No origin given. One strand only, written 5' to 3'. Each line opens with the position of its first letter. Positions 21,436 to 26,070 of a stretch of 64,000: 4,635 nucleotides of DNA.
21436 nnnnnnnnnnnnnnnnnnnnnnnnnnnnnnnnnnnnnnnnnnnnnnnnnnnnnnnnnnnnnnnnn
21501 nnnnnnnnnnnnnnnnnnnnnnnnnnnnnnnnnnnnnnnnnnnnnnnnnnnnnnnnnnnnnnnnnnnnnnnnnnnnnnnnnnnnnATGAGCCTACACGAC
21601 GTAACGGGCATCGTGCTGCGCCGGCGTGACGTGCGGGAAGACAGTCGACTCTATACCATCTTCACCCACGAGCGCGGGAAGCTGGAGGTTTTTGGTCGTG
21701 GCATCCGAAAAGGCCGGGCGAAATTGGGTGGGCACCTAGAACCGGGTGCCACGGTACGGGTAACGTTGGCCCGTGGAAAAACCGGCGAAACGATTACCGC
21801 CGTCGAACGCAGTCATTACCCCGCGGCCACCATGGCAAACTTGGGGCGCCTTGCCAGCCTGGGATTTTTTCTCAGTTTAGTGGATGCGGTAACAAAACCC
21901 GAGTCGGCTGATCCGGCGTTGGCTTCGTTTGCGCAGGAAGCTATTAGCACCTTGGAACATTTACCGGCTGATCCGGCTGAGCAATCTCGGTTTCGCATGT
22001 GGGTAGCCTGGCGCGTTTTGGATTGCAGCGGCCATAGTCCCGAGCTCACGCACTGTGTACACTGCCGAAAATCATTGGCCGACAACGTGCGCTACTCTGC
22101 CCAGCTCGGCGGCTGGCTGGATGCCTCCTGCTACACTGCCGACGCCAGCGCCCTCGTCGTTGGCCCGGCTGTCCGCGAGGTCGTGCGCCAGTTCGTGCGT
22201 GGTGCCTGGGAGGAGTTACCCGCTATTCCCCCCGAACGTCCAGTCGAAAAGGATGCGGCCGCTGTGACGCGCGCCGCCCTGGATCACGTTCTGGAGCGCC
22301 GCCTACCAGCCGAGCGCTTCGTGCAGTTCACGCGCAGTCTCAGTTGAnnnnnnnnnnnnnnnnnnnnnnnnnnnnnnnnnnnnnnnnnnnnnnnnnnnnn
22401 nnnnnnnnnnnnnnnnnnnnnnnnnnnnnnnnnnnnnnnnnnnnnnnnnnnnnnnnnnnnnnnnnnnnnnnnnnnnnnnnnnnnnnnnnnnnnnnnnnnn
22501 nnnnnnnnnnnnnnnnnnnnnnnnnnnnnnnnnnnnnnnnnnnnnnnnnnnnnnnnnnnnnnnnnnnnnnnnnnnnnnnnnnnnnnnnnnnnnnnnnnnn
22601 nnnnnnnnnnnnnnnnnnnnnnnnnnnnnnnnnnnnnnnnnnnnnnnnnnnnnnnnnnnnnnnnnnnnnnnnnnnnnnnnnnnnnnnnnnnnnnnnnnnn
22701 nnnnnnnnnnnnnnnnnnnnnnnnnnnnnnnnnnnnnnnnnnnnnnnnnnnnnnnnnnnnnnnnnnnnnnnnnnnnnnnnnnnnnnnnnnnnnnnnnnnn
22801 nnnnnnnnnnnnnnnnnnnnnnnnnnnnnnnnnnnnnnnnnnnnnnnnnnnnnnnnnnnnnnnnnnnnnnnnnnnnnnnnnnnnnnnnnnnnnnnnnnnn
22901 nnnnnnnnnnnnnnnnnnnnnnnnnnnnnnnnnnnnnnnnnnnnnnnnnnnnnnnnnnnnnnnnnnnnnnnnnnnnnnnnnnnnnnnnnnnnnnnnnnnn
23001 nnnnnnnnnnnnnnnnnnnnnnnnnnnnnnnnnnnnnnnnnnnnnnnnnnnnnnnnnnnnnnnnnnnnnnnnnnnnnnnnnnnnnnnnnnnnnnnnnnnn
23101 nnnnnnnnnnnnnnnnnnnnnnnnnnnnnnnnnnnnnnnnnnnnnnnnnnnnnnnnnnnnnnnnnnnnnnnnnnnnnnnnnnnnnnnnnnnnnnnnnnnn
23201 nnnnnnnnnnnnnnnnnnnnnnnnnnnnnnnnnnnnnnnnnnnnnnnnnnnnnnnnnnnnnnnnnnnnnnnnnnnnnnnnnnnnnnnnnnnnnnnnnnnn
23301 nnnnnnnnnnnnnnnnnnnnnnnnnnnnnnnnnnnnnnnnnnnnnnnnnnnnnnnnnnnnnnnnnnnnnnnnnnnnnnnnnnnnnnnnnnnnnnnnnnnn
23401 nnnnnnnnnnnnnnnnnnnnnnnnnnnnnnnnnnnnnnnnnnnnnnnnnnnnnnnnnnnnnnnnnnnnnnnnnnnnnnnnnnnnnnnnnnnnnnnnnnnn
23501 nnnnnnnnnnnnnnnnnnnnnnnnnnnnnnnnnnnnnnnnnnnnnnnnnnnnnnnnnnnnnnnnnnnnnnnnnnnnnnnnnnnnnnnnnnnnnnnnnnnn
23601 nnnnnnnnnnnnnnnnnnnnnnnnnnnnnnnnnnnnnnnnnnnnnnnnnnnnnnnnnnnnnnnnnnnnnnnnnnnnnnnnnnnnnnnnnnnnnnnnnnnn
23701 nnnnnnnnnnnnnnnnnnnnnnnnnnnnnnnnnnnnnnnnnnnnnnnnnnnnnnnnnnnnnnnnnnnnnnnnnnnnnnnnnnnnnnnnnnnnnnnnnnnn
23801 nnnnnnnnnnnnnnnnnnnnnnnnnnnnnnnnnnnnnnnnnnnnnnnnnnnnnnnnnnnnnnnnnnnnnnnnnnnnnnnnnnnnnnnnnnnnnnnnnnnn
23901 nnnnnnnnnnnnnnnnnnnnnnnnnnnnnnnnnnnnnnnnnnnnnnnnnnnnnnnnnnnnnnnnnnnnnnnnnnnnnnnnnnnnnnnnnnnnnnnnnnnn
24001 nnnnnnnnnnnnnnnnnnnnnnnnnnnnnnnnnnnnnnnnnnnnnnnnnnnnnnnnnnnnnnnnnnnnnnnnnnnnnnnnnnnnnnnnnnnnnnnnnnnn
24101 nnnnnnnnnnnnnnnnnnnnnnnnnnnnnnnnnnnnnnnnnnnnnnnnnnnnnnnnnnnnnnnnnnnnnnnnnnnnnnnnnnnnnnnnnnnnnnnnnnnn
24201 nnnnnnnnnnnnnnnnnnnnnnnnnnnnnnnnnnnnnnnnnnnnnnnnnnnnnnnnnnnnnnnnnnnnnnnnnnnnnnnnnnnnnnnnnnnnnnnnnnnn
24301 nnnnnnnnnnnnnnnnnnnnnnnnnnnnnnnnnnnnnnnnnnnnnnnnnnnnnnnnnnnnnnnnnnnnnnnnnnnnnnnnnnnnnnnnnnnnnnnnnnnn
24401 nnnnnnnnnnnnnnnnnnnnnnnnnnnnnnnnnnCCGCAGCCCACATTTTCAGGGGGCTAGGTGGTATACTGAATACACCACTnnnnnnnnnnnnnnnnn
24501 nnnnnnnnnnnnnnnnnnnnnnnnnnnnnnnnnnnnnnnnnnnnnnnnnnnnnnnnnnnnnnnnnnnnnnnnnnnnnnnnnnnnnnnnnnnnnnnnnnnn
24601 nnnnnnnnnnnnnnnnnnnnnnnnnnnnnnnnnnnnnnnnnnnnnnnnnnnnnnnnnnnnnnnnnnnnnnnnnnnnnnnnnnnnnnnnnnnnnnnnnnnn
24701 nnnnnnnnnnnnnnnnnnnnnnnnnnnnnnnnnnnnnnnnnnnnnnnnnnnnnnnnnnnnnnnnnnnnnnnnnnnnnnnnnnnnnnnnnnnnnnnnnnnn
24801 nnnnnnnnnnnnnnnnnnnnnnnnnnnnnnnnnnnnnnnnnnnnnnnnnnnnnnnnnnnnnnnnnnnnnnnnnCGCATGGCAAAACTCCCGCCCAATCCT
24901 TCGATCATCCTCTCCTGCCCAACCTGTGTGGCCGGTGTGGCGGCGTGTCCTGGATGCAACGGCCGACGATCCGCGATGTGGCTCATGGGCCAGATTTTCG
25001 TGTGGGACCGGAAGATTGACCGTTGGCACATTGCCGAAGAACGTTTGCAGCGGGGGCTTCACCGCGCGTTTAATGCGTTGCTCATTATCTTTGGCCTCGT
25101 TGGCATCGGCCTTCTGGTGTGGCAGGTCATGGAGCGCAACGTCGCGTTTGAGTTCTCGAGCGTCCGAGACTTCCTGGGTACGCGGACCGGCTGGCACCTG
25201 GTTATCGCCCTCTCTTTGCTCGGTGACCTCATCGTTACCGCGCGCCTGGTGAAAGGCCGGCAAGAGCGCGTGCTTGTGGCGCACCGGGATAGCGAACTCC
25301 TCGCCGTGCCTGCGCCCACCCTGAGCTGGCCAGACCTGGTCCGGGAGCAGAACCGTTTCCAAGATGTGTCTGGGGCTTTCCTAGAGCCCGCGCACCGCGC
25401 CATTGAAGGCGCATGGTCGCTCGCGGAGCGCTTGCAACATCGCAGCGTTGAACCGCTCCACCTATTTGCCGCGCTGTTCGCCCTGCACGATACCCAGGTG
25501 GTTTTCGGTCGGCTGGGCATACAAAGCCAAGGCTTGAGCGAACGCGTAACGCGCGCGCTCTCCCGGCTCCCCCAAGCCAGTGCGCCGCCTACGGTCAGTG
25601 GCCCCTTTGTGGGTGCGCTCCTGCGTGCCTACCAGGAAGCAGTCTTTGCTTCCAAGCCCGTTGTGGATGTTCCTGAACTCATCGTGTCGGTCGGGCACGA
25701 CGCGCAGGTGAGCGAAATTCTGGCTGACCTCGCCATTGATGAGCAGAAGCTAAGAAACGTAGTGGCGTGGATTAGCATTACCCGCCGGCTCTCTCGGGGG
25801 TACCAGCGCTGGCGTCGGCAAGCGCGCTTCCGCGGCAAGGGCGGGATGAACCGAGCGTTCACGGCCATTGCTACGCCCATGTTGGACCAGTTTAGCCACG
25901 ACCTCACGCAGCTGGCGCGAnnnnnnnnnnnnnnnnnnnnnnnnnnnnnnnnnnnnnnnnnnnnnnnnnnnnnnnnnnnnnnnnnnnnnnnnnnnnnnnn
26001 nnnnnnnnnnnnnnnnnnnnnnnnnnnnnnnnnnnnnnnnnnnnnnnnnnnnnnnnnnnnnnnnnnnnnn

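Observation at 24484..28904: Membrane-anchored zinc-ribbon ClpA/ClpC-like unfoldase flanked by a small membrane protein and an uncharacterised 398-aa partner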

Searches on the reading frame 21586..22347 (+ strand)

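Call 3: search_protein_families(library=pfam, proteins=[window:21586-22347:+], max_evalue=0.01)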
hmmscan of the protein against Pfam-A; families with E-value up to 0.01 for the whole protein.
window:21586-22347:+ (253 aa): 2 families
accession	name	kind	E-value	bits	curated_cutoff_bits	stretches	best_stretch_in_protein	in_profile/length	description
PF11967.14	RecO_N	-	2.6e-15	56.7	27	1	1-74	1-75/80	Recombination protein O N terminal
PF02565.21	RecO_C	-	1.4e-13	51.3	22.1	1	85-241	3-154/157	Recombination protein O C terminal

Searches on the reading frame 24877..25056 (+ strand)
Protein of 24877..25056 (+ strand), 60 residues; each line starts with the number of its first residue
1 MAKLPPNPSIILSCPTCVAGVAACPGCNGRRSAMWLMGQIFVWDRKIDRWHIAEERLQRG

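Call 65: search_protein_families(library=pfam, proteins=[window:24877-25056:+], max_evalue=1)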
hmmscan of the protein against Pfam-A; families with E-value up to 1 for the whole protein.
seq(60 aa): 1 family
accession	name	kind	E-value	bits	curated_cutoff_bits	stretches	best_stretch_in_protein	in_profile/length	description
PF10825.13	DUF2752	-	0.81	10.3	27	0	22-37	9-24/49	Protein of unknown function (DUF2752)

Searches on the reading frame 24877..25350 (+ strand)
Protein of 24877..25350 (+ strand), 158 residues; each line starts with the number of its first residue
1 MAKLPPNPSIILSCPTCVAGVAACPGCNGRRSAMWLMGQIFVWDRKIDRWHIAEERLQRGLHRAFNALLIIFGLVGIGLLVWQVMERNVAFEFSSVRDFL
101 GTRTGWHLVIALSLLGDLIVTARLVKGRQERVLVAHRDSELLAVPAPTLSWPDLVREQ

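Call 52: search_protein_families(library=pfam, proteins=[window:24877-25350:+], max_evalue=10)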
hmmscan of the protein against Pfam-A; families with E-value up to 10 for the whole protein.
seq(158 aa): 1 family
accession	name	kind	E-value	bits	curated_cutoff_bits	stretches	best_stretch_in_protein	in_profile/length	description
PF04290.18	DctQ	-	0.057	13.8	28.3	1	51-112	51-112/132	Tripartite ATP-independent periplasmic transporters, DctQ component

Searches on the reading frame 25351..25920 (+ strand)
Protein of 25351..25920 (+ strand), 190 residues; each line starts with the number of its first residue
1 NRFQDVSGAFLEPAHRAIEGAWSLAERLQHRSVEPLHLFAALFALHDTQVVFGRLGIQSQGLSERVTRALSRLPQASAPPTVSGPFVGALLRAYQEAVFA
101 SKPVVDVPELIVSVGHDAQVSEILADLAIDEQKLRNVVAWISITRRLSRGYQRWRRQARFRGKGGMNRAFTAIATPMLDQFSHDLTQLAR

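Call 52: search_protein_families(library=pfam, proteins=[window:25351-25920:+], max_evalue=10)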
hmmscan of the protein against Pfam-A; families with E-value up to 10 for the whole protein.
seq(190 aa): 1 family
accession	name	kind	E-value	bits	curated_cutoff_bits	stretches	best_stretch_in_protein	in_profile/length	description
PF02861.25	Clp_N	-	0.001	19.6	20.7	1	23-70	3-52/53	Clp amino terminal domain, pathogenicity island component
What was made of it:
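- On Hsp100/Clp class I (double-ring AAA+): Pfam Clp_N finds one repeat at 19.6 bits, below the 20.7 cutoff (call 52).
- Checked: Clp_N scores just below Pfam threshold, with one repeat (19.6 bits against a cutoff of 20.7, call 52).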
